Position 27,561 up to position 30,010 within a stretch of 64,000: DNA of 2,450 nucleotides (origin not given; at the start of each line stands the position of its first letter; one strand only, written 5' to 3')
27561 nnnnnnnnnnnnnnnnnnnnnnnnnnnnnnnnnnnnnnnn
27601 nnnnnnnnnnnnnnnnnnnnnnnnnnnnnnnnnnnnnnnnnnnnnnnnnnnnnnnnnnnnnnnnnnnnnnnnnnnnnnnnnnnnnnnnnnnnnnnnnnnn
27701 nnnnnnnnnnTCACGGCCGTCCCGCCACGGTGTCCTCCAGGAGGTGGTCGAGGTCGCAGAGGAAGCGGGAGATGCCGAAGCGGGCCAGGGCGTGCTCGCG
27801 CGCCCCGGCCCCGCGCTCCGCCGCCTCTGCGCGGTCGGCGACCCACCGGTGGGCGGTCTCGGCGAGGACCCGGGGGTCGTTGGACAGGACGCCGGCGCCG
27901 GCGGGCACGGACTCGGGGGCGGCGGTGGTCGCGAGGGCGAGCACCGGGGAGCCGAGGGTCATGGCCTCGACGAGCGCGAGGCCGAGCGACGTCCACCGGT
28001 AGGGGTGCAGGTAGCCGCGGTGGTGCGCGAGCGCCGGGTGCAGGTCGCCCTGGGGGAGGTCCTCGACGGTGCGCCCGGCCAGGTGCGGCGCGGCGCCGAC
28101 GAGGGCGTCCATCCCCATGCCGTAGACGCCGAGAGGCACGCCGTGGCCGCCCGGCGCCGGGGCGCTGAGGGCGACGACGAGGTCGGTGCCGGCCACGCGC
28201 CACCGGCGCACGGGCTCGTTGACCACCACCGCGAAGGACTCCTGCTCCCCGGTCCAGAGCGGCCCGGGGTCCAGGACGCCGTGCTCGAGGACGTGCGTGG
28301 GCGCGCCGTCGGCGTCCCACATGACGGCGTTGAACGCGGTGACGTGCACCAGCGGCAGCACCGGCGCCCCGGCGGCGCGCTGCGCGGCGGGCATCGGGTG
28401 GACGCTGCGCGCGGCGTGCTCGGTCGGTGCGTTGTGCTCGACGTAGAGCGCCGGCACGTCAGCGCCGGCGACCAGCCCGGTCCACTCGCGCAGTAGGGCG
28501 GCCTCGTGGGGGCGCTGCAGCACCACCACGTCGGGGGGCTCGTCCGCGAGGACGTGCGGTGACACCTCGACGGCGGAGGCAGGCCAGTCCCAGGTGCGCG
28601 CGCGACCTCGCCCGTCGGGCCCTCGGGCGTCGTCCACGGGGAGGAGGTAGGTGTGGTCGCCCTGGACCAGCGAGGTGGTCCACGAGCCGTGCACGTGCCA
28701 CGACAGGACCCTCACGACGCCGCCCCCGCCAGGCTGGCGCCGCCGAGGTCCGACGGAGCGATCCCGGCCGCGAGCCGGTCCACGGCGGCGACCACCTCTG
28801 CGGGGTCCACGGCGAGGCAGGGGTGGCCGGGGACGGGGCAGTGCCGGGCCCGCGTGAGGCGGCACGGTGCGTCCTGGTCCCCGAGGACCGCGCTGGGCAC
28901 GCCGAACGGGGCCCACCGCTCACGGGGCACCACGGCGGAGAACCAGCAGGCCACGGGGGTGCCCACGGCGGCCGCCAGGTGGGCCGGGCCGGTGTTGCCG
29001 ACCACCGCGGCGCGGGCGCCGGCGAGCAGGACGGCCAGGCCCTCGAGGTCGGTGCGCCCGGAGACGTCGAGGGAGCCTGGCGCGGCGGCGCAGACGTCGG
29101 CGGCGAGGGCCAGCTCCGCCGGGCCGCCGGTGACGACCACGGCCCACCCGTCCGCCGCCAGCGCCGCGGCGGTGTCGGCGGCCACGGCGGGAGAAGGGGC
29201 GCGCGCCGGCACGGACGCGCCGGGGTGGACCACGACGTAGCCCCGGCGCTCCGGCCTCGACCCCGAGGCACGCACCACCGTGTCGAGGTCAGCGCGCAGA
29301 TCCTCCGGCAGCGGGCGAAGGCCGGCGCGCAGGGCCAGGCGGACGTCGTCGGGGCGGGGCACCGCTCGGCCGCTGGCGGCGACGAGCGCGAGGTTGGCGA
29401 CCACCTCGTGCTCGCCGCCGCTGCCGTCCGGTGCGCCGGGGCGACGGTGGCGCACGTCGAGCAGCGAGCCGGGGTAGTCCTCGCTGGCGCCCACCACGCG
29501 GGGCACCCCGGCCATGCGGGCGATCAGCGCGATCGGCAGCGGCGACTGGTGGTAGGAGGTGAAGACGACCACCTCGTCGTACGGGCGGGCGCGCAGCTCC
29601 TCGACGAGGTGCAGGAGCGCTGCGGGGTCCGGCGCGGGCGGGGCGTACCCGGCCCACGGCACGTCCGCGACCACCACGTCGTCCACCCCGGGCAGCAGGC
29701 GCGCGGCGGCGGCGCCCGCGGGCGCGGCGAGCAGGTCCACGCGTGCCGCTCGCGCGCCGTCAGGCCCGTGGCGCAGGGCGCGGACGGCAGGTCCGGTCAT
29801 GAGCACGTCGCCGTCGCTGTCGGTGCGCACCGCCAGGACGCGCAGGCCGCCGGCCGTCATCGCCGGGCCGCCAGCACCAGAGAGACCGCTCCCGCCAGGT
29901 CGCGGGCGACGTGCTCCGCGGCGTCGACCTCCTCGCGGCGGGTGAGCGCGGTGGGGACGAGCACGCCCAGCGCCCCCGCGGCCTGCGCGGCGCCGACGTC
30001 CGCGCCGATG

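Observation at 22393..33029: Translationally coupled ADP-heptose + heptosyltransferase + carbamoyltransferase operon in a genome that should have no LPS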

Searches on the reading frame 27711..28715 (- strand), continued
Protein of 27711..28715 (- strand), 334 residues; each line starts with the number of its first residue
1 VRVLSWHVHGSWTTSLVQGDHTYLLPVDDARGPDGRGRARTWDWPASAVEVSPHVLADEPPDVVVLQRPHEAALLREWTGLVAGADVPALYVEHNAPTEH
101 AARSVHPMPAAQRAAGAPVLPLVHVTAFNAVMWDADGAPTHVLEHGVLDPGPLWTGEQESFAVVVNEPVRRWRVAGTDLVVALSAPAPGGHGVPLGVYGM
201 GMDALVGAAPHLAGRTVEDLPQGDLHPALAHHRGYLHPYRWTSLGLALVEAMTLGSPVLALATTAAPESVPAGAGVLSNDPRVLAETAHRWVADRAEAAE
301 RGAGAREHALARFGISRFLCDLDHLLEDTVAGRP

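Call 75: find_homologous_proteins(query=L081:12001-12963:+, max_evalue=1e-30)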
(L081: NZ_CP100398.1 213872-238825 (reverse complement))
Query L081:12001-12963:+ (321 aa): 8000 proteins with E <= 1e-30 among 8000 candidates; the best 120 are listed.
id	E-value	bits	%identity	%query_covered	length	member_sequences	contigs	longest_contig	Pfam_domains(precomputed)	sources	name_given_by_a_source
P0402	9.1e-215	730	100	100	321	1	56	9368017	PF00534.27,PF13524.13,PF13692.13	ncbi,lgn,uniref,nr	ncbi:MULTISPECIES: glycosyltransferase [Streptomyces]|uniref:D-inositol 3-phosphate glycosyltransfer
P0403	1.2e-213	726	99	100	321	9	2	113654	PF00534.27,PF13524.13,PF13692.13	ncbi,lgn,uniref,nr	ncbi:glycosyltransferase [Streptomyces rimosus]|uniref:glycosyltransferase n=1 Tax=Streptomyces rimo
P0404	1.3e-213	726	100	100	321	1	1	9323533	PF00534.27,PF13524.13,PF13692.13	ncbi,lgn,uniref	ncbi:glycosyltransferase [Streptomyces rimosus]|uniref:glycosyltransferase n=1 Tax=Streptomyces rimo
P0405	2.5e-210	716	98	100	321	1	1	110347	PF00534.27,PF13524.13,PF13692.13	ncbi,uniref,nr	ncbi:glycosyl transferase [Streptomyces sp. NRRL F-5755]|uniref:glycosyltransferase n=1 Tax=Streptom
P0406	2.9e-210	715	98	100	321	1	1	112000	PF00534.27,PF13524.13,PF13692.13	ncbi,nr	ncbi:glycosyl transferase [Streptomyces albus subsp. albus]|nr:glycosyl transferase [Streptomyces al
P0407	4.4e-210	715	98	100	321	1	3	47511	PF00534.27,PF13524.13,PF13692.13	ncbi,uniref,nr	ncbi:glycosyl transferase [Streptomyces griseoflavus]|uniref:glycosyltransferase n=1 Tax=Streptomyce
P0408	1.2e-208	710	97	100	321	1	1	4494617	PF00534.27,PF13524.13,PF13692.13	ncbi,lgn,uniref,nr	ncbi:glycosyltransferase family 1 protein [Streptomyces albofaciens JCM 4342]|uniref:glycosyltransfe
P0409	3.2e-208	709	97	100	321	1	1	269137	PF00534.27,PF13524.13,PF13692.13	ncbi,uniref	ncbi:glycosyltransferase [Streptomyces sp. NPDC018019]|uniref:glycosyltransferase n=1 Tax=Streptomyc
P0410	3.3e-205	699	95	100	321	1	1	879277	PF00534.27,PF13524.13,PF13692.13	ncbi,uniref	ncbi:glycosyltransferase [Streptomyces sp. NPDC018045]|uniref:glycosyltransferase n=1 Tax=Streptomyc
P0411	2.5e-204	696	95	100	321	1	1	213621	PF00534.27,PF13524.13,PF13692.13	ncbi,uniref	ncbi:glycosyltransferase [Streptomyces sp. NPDC052496]|uniref:glycosyltransferase n=1 Tax=Streptomyc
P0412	4.0e-203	692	94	100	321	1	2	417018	PF00534.27,PF13524.13,PF13692.13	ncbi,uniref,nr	ncbi:glycosyltransferase [Streptomyces monomycini]|uniref:glycosyltransferase n=1 Tax=Streptomyces m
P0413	1.1e-202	690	93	100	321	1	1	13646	PF00534.27,PF13524.13,PF13692.13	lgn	-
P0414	2.1e-202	689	93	100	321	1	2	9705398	PF00534.27,PF13524.13,PF13692.13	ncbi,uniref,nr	ncbi:glycosyltransferase [Streptomyces paromomycinus]|uniref:Glycosyl transferase n=1 Tax=Streptomyc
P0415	3.0e-202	689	93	100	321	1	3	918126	PF00534.27,PF13524.13,PF13692.13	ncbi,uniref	ncbi:glycosyltransferase [Streptomyces chrestomyceticus]|uniref:D-inositol 3-phosphate glycosyltrans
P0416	3.7e-202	689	93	100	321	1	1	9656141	PF00534.27,PF13524.13,PF13692.13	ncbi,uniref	ncbi:glycosyltransferase [Streptomyces sp. Ac-502]|uniref:glycosyltransferase n=1 Tax=Streptomyces s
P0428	2.9e-185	633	88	99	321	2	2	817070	PF00534.27,PF13524.13,PF13692.13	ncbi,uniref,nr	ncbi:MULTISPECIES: glycosyltransferase [Streptomyces]|uniref:D-inositol 3-phosphate glycosyltransfer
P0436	6.1e-184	629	87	99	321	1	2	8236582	PF00534.27,PF13524.13,PF13692.13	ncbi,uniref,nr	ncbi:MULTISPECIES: glycosyltransferase [Streptomyces]|uniref:glycosyltransferase n=1 Tax=Streptomyce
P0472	2.9e-181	620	85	100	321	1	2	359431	PF00534.27,PF13524.13,PF13692.13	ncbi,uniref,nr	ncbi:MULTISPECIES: glycosyltransferase [unclassified Streptomyces]|uniref:glycosyltransferase n=1 Ta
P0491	5.3e-180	616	86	100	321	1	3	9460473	PF00534.27,PF13524.13,PF13692.13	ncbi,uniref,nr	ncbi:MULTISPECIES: glycosyltransferase [Streptomyces]|uniref:glycosyltransferase n=1 Tax=Streptomyce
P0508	2.8e-179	613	85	99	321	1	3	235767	PF00534.27,PF13524.13,PF13692.13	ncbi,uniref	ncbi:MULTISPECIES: glycosyltransferase [unclassified Streptomyces]|uniref:glycosyltransferase n=1 Ta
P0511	5.7e-179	612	85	99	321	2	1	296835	PF00534.27,PF13524.13,PF13692.13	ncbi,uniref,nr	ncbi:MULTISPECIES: glycosyltransferase [Streptomyces]|uniref:glycosyltransferase n=1 Tax=Streptomyce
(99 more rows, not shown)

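Call 76: list_cluster_members(proteins=[P0428, P0436, P0491, P0511, P0472, P0508])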
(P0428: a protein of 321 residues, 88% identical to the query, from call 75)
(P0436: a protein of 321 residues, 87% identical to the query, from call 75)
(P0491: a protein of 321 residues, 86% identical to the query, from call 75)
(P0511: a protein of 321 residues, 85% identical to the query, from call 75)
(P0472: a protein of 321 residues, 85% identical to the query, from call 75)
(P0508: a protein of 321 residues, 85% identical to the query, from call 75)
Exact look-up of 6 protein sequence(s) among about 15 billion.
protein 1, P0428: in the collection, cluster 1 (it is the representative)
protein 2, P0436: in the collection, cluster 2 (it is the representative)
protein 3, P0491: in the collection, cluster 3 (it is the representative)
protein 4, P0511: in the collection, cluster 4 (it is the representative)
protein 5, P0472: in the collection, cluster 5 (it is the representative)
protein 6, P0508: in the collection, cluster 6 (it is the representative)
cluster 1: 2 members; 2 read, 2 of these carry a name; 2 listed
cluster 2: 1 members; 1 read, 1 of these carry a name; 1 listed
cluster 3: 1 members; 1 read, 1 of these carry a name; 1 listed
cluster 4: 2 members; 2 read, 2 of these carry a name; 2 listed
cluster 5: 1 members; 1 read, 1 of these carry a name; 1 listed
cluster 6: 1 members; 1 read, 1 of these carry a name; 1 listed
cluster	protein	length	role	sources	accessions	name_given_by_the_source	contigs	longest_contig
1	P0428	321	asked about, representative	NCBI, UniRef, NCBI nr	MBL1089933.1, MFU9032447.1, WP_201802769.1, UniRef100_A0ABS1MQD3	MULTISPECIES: glycosyltransferase [Streptomyces] | D-inositol 3-phosphate glycosyltransferase n=1 Tax=Streptomyces siderophoricus ... | glycosyltransferase [Streptomyces sp. 9-7]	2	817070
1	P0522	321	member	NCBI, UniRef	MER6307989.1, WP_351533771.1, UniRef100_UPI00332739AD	glycosyltransferase [Streptomyces sp. NPDC001657] | glycosyltransferase n=1 Tax=Streptomyces sp. NPDC001657 TaxID=3154522 RepID=UPI00332739AD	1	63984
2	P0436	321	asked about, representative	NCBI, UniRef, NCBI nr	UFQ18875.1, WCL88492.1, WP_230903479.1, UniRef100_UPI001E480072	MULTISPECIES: glycosyltransferase [Streptomyces] | glycosyltransferase n=1 Tax=Streptomyces TaxID=1883 RepID=UPI001E480072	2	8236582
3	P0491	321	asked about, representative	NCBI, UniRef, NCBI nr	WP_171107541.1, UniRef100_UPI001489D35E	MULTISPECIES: glycosyltransferase [Streptomyces] | glycosyltransferase n=1 Tax=Streptomyces TaxID=1883 RepID=UPI001489D35E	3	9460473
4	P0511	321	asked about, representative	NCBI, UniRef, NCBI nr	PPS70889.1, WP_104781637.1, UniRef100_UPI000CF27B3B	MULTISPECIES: glycosyltransferase [Streptomyces] | glycosyltransferase n=1 Tax=Streptomyces TaxID=1883 RepID=UPI000CF27B3B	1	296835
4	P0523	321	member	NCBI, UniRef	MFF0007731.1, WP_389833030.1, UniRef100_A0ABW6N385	glycosyltransferase [Streptomyces tibetensis] | Glycosyltransferase n=1 Tax=Streptomyces tibetensis TaxID=2382123 RepID=A0ABW6N385_9ACTN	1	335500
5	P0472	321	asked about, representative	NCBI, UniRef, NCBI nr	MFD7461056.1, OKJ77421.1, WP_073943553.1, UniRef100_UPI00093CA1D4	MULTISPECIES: glycosyltransferase [unclassified Streptomyces] | glycosyltransferase n=1 Tax=unclassified Streptomyces TaxID=2593676 RepID=UPI00093CA1D4 | glycosyltransferase [Streptomyces sp. TSRI0107]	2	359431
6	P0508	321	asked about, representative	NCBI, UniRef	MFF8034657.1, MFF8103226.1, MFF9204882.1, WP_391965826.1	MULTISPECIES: glycosyltransferase [unclassified Streptomyces] | glycosyltransferase n=1 Tax=unclassified Streptomyces TaxID=2593676 RepID=UPI0037005B41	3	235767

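Call 79: get_annotated_region(hit=H15, flank=11000)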
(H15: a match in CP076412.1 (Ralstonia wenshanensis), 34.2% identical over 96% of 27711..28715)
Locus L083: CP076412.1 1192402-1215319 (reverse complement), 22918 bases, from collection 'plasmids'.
description: Ralstonia wenshanensis strain 56D2 plasmid p56D2, complete sequence
organism: Ralstonia wenshanensis (NCBI taxid 2842456)
taxonomy: Bacteria; Pseudomonadota; Betaproteobacteria; Burkholderiales; Burkholderiaceae; Ralstonia; Ralstonia wenshanensis
host: -; source: soil; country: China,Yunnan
typing (MOB-suite, as given by PLSDB): non-mobilizable
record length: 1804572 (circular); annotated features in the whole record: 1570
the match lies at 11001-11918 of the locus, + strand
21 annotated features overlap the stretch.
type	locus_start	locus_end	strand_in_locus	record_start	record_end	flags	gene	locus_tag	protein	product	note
CDS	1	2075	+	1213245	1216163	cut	-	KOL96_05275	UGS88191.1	ATP-binding cassette domain-containing protein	-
CDS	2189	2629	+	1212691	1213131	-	-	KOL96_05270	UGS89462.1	hypothetical protein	-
CDS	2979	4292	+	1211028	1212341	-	-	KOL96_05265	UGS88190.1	glycosyltransferase family 1 protein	-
CDS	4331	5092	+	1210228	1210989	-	-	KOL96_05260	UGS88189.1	SDR family oxidoreductase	-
CDS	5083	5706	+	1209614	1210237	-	-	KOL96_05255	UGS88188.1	HAD-IIIA family hydrolase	-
CDS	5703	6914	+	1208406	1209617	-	waaF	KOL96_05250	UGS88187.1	lipopolysaccharide heptosyltransferase II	-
CDS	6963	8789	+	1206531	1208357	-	-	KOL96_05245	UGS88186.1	carbamoyltransferase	-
CDS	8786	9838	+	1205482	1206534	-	-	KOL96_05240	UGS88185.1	glycosyltransferase family 2 protein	-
CDS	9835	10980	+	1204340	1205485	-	-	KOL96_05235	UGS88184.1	glycosyltransferase family 9 protein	-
CDS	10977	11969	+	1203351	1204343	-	-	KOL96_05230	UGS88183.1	glycosyltransferase family 4 protein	-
CDS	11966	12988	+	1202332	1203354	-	-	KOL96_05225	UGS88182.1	SDR family oxidoreductase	-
CDS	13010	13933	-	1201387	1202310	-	-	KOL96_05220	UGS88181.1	glycosyltransferase family 2 protein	-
CDS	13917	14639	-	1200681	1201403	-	-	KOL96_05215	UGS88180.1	PIG-L family deacetylase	-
CDS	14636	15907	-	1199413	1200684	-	-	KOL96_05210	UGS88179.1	glutathione-dependent formaldehyde dehydrogenase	-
CDS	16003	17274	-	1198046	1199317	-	-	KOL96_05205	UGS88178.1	Nramp family divalent metal transporter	-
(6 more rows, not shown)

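Call 80: get_annotated_region(hit=H6, flank=11000)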
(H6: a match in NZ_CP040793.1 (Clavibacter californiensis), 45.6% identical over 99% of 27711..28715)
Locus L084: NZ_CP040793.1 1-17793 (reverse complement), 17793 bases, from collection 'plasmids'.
description: Clavibacter californiensis strain CFBP 8216 plasmid pCCa, complete sequence
organism: Clavibacter californiensis (NCBI taxid 1401995)
taxonomy: Bacteria; Actinomycetota; Actinomycetes; Micrococcales; Microbacteriaceae; Clavibacter; Clavibacter californiensis
host: -; source: Tomato,Cell culture,Seeds from tomato fruit,Tomato seed; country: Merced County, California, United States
typing (MOB-suite, as given by PLSDB): mobilizable; relaxase MOBF
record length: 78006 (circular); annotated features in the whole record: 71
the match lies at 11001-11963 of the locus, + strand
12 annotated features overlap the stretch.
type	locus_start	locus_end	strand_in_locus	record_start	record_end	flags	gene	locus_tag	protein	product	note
CDS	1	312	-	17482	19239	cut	-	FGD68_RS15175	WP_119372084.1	hypothetical protein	-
CDS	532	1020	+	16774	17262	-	-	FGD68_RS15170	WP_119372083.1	hypothetical protein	-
CDS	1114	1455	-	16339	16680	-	-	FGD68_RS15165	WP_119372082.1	hypothetical protein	-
CDS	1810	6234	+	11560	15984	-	mobF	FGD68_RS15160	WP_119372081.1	MobF family relaxase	-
CDS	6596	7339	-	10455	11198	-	-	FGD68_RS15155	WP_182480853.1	sigma-70 family RNA polymerase sigma factor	GO:0006352 - DNA-templated transcription initiation [Evidence IEA]; GO:0006355 - regulation of DNA-templated ...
CDS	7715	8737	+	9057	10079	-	-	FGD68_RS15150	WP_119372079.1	Gfo/Idh/MocA family oxidoreductase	-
CDS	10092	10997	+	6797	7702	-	-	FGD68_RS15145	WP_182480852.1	aminoglycoside phosphotransferase family protein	GO:0016310 - phosphorylation [Evidence IEA]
CDS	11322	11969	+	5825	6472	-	-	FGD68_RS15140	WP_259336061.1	glycosyltransferase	-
CDS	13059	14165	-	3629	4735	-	-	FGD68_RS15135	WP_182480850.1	aldo/keto reductase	-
CDS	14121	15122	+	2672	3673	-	-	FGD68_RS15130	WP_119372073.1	NAD-dependent epimerase/dehydratase family protein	-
CDS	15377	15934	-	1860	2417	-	-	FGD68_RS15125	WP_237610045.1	DUF4913 domain-containing protein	-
CDS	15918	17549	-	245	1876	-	-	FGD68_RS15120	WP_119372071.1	TraM recognition domain-containing protein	-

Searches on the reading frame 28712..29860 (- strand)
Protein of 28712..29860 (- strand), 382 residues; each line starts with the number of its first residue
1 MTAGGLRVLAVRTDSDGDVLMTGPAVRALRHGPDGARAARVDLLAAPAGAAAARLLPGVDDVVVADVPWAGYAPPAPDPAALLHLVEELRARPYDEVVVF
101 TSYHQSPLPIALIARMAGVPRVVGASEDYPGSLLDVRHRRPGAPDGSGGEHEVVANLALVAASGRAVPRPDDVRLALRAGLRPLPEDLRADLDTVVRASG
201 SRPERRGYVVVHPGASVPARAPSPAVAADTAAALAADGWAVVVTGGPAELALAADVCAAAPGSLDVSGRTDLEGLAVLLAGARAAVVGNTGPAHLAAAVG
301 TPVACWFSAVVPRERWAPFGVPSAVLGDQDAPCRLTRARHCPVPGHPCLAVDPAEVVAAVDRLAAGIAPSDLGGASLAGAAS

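Call 4: search_protein_families(library=pfam, proteins=[window:28712-29860:-], max_evalue=0.01)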
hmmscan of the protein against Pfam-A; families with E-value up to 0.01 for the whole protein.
window:28712-29860:- (382 aa): 1 family
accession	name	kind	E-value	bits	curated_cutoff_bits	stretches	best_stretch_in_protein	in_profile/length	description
PF01075.23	Glyco_transf_9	-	1.4e-16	61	22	1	84-342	3-242/247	Glycosyltransferase family 9 (heptosyltransferase)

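Call 5: search_protein_families(library=ncbifam, proteins=[window:28712-29860:-], max_evalue=0.01)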
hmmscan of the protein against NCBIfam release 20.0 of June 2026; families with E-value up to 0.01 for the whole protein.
window:28712-29860:- (382 aa): 6 families
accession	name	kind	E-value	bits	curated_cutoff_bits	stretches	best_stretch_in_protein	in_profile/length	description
TIGR02201.1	heptsyl_trn_III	equivalog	1.7e-16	60.2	170.2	1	7-321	1-299/344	putative lipopolysaccharide heptosyltransferase III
TIGR02193.1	heptsyl_trn_I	equivalog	1.5e-11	44.1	185.3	1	7-310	1-284/320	lipopolysaccharide heptosyltransferase I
TIGR02195.1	heptsyl_trn_II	equivalog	2.9e-11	43.1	134.6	1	84-363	70-337/339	lipopolysaccharide heptosyltransferase II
NF007742.0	PRK10422.1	equivalog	2.1e-10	39.9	467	1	206-319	183-299/352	lipopolysaccharide core heptosyltransferase RfaQ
NF008204.0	PRK10964.1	equivalog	9.7e-06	24.9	437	1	254-310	226-282/322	lipopolysaccharide heptosyltransferase RfaC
NF008162.0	PRK10916.1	equivalog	0.00065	19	569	1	206-308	180-288/348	ADP-heptose--LPS heptosyltransferase RfaF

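Call 38: search_solved_structures(query=window:28712-29860:-, max_evalue=0.01)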
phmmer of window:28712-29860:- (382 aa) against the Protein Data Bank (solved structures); distinct sequences matched with E-value up to 0.01: 4.
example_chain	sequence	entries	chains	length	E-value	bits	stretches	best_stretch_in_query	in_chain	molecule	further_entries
6dfe_A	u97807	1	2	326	0.00066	22.5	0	258-304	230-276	ADP-heptose--LPS heptosyltransferase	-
2gt1_A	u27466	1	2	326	0.00067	22.5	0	258-304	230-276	Lipopolysaccharide heptosyltransferase-1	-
2h1f_A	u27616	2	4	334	0.00072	22.4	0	258-304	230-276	Lipopolysaccharide heptosyltransferase-1 | Lipopolysaccharide heptosyltransferase 1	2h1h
1psw_A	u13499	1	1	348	0.0023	20.7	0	211-308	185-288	ADP-HEPTOSE LPS HEPTOSYLTRANSFERASE II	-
